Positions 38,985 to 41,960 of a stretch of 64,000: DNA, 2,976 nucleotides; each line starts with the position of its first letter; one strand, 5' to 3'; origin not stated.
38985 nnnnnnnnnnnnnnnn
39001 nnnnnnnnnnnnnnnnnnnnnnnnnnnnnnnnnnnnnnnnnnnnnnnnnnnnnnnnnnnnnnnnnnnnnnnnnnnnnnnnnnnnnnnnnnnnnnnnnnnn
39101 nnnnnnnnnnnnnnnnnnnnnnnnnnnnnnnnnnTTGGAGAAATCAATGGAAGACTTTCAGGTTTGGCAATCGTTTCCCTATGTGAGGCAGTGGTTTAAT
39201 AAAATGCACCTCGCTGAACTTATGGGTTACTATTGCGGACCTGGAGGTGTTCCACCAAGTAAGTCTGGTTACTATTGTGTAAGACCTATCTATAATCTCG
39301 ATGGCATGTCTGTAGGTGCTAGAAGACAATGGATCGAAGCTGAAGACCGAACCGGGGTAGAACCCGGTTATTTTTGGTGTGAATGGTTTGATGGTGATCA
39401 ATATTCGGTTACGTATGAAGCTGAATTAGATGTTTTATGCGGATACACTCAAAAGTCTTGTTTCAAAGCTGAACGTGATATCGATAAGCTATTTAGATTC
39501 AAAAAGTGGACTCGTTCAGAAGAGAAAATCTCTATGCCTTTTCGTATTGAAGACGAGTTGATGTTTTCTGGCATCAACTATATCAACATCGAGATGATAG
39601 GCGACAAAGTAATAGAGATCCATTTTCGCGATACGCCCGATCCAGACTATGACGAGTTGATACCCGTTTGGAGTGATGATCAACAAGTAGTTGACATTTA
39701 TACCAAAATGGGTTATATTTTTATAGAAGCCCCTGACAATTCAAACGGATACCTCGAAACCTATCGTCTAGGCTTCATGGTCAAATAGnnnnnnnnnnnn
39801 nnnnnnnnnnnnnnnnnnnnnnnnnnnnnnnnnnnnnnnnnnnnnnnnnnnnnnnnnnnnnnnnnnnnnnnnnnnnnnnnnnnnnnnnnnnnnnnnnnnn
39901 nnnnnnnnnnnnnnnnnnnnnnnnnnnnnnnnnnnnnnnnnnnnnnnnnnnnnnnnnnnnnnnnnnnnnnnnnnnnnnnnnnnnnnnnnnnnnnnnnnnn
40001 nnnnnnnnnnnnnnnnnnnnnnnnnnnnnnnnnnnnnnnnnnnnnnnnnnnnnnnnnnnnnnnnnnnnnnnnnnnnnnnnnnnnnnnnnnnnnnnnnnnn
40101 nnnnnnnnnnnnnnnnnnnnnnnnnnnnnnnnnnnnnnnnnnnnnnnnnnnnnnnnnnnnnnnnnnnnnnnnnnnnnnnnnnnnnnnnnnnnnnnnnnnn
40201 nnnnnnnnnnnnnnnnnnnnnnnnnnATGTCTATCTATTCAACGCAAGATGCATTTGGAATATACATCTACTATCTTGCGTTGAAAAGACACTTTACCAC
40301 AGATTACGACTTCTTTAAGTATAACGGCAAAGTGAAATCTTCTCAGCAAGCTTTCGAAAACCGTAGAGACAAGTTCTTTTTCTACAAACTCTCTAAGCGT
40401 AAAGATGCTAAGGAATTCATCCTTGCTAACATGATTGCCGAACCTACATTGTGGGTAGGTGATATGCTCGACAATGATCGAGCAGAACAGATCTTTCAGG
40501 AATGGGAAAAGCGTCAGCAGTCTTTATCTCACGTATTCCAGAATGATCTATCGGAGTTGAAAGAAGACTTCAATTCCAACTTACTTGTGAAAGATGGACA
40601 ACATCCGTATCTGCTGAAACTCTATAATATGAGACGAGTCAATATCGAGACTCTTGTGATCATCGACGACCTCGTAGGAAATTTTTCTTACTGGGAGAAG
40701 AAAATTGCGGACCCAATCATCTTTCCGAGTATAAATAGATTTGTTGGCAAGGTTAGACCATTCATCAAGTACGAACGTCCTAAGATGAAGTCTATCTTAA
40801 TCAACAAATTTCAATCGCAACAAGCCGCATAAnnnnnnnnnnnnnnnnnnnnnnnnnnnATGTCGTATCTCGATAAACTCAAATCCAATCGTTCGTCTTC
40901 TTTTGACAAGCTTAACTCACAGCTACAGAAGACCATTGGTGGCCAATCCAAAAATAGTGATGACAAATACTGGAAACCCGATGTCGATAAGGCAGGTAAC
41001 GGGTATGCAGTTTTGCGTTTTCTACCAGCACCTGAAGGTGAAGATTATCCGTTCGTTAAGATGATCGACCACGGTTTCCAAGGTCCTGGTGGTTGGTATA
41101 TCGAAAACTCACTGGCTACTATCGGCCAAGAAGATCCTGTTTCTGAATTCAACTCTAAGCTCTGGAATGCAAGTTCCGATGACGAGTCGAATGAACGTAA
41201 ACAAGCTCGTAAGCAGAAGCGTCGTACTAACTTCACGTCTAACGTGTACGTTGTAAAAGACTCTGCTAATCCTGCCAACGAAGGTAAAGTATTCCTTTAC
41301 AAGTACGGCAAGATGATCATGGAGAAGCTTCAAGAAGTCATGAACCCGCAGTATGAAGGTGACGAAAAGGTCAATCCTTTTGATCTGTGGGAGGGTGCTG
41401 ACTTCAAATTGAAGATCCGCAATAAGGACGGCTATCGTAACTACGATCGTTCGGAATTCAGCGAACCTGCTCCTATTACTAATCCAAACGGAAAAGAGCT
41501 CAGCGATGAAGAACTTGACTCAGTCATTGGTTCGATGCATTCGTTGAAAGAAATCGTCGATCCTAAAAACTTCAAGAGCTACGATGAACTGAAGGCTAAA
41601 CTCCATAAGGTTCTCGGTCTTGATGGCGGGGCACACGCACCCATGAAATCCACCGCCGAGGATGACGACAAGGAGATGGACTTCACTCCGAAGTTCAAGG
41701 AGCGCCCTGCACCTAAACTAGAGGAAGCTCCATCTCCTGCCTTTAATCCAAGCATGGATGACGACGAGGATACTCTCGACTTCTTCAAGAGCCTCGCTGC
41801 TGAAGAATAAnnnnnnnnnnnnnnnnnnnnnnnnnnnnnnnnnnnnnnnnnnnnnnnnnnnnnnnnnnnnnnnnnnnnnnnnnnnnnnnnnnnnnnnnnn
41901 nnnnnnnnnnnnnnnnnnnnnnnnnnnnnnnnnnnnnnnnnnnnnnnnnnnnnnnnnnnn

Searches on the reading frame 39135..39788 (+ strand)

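Call 28: search_protein_families(library=pfam, proteins=[window:39135-39788:+], max_evalue=0.001)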
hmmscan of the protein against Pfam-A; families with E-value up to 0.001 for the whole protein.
window:39135-39788:+ (217 aa): 0 families

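Call 54: search_protein_families(library=phrogs, proteins=[window:39135-39788:+], max_evalue=0.001)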
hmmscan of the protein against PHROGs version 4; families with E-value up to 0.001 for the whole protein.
window:39135-39788:+ (217 aa): 1 family
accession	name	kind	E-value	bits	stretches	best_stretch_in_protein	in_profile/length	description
phrog_3577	-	unknown function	6.1e-27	95.5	1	20-203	17-195/202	-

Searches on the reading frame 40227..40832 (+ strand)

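Call 28: search_protein_families(library=pfam, proteins=[window:40227-40832:+], max_evalue=0.001)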
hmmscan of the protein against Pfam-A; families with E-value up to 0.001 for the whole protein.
window:40227-40832:+ (201 aa): 1 family
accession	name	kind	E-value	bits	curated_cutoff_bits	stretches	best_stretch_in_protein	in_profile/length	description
PF08993.15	T4_Gp59_N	-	2.6e-16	60.2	25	1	10-91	4-87/93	T4 gene Gp59 loader of gp41 DNA helicase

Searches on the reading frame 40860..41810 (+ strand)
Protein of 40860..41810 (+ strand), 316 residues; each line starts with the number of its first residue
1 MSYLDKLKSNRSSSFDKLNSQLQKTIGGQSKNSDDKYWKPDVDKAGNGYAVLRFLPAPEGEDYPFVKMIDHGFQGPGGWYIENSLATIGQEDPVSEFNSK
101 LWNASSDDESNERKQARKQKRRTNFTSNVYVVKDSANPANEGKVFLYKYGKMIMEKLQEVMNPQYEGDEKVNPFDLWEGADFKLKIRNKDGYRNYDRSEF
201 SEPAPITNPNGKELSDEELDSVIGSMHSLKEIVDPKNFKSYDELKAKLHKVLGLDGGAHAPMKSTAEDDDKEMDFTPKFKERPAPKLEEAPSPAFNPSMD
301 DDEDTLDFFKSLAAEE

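Call 28: search_protein_families(library=pfam, proteins=[window:40860-41810:+], max_evalue=0.001)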
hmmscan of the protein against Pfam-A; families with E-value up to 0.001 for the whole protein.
window:40860-41810:+ (316 aa): 1 family
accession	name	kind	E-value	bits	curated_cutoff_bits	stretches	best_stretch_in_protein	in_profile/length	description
PF08804.16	gp32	-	1.6e-41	143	26.8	1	46-251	1-207/208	gp32 DNA binding protein like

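Call 39: search_dna_similar(query=window:40860-41810:+, collection=phages, mode=protein, max_rows=12)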
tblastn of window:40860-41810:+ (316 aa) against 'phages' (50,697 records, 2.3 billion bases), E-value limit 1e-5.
Records with a match: 2473; places in all: 2474; records where one place covers at least 80% of the query: 1082.
Best place of each record, by identity: <60% 2473.
By first word of the organism name: Escherichia 633; Synechococcus 378; Klebsiella 323; Salmonella 194; Vibrio 138; Shigella 89; Aeromonas 80; Acinetobacter 71; Cyanophage 61; Enterobacter 59; and 52 more.
By host as written in the record: - 451; Escherichia coli 268; Klebsiella pneumoniae 109; Synechococcus 107; Synechococcus sp. 38; Escherichia coli O157:H7 35; Salmonella enterica 29; Synechococcus sp. WH7803 28; and 530 more.
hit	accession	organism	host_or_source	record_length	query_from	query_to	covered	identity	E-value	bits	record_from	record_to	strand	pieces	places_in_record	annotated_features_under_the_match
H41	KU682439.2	Stenotrophomonas phage vB_SmaS-DLP_6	Stenotrophomonas maltophilia D1571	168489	1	315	100%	50.2%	3e-88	294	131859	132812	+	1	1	ssdna binding protein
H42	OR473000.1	Synechococcus phage S-CREM2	Synechococcus sp. CRE1902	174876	1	315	100%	47.6%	4e-80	270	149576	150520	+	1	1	single stranded DNA-binding protein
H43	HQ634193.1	Cyanophage P-RSM6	Prochlorococcus NATL2A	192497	1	316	100%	47.4%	6e-79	266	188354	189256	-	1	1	single-stranded DNA binding protein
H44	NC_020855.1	Cyanophage P-RSM6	Prochlorococcus NATL2A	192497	1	316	100%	47.4%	6e-79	266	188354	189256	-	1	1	single strand DNA binding protein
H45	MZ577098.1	Methylophilales phage Melnitz-3 EXVC039M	Methylophilales_sp._H5P1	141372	13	315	96%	49.2%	9e-86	286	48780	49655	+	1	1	ssDNA-binding domain protein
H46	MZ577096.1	Methylophilales phage Melnitz-2 EXVC040M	Methylophilales_sp._H5P1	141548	13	315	96%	49.2%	9e-86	286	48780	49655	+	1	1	ssDNA-binding domain protein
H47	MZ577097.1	Methylophilales phage Melnitz EXVC044M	Methylophilales_sp._H5P1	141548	13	315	96%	49.2%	9e-86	286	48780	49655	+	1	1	ssDNA-binding domain protein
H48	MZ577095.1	Methylophilales phage Melnitz-1 EXVC043M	Methylophilales_sp._H5P1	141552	13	315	96%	49.2%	9e-86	286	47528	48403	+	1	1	hypothetical protein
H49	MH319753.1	Marine virus AG-345-F15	single cell amplified by WGA-X; seawater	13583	6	313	97%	48.4%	1e-85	286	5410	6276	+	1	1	record has no annotation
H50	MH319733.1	Marine virus AG-345-E02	single cell amplified by WGA-X; seawater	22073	6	313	97%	48.4%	3e-85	285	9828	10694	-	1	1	record has no annotation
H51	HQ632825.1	Prochlorococcus phage P-SSM5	Prochlorococcus marinus NATL2A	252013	6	313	97%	48.4%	4e-85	285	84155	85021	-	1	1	single-stranded DNA binding protein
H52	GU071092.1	Prochlorococcus phage P-SSM2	-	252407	6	313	97%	48.4%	4e-85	285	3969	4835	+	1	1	single-stranded DNA-binding protein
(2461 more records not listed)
